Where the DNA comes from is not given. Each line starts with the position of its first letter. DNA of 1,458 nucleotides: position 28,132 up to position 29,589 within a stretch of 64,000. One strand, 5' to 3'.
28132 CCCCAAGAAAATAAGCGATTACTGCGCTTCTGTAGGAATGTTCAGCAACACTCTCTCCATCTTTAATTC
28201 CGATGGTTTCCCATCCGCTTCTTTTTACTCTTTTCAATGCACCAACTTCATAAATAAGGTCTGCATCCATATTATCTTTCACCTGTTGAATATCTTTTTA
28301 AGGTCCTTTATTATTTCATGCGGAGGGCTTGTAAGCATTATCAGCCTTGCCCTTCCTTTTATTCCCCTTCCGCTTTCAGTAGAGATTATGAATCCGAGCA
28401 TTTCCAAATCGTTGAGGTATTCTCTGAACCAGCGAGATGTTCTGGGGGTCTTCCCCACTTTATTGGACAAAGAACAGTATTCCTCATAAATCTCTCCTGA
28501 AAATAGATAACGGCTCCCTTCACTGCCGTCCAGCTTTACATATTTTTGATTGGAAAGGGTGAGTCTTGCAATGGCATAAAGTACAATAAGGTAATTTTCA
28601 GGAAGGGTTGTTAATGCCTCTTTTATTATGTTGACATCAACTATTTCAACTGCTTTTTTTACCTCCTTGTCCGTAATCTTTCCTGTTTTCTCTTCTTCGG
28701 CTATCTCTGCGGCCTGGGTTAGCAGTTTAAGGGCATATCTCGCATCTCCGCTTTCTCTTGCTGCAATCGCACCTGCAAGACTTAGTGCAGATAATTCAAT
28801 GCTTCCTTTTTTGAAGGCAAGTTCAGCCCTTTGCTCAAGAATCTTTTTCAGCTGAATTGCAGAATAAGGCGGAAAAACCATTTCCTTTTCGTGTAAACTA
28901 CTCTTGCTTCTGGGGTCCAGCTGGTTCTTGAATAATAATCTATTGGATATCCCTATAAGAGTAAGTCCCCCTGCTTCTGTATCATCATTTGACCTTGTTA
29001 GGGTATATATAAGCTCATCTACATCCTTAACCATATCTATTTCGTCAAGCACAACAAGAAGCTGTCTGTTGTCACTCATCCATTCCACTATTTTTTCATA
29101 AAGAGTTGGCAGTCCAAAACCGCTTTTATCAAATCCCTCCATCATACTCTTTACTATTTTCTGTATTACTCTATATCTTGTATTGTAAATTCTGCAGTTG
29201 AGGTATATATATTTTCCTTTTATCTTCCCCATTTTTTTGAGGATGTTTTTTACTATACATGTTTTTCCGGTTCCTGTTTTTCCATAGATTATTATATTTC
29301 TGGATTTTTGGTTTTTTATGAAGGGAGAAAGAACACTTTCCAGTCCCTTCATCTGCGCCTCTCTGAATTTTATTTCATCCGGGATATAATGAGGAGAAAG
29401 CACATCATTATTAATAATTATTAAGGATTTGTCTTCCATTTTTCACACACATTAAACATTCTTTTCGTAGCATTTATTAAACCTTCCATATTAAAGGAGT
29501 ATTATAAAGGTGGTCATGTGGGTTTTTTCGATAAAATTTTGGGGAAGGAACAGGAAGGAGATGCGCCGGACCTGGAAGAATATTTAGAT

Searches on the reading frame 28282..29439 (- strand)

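Call 55: search_protein_families(library=pfam, proteins=[window:28282-29439:-], max_evalue=0.001)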
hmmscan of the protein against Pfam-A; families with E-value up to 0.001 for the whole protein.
window:28282-29439:- (386 aa): 18 families
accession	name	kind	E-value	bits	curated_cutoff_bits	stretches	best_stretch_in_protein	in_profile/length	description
PF22703.2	Cdc6_lid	-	1.1e-20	73.6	27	1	199-264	2-67/68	Cdc6 AAA+ ATPase-type lid domain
PF09079.17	Cdc6_C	-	9.5e-15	54.8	25.1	1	274-378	1-95/96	CDC6, C terminal winged helix domain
PF13401.12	AAA_22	-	6.3e-09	36.7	27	1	46-164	5-123/130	AAA domain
PF12775.13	AAA_7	-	1.7e-07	31.4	25.8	1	44-111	31-97/181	P-loop containing dynein motor region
PF00931.28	NB-ARC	-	2.4e-07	30.7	23.5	1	33-146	5-121/248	NB-ARC domain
PF13191.12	AAA_16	-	2.8e-07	31.6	32.6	1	25-101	4-80/167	AAA ATPase domain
PF13173.12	AAA_14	-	4.4e-07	30.4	27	1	47-170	3-104/129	AAA domain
PF04665.18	Pox_A32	-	1.9e-05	24.7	22.8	1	45-135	12-108/242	Poxvirus A32 protein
PF00158.32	Sigma54_activat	-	2.6e-05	24.4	20.2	1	44-87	20-63/168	Sigma-54 interaction domain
PF05673.19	DUF815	-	2.8e-05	23.8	23.8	1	26-72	33-79/249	Protein of unknown function (DUF815)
PF00004.35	AAA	-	3.3e-05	24.8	21.2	1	49-176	1-116/131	ATPase family associated with various cellular activities (AAA)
PF24883.2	NPHP3_N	-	0.00013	22.6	24.8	0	43-100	18-76/164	Nephrocystin 3, N-terminal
PF10412.15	TrwB_AAD_bind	-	0.00013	21.4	20.5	0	39-72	8-41/387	Type IV secretion-system coupling protein DNA-binding domain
PF13245.12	AAA_19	-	0.00057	20.5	25.1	0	44-150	9-117/134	AAA domain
PF04851.21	ResIII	-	0.00066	20.1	22.5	0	23-72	2-49/164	Type III restriction enzyme, res subunit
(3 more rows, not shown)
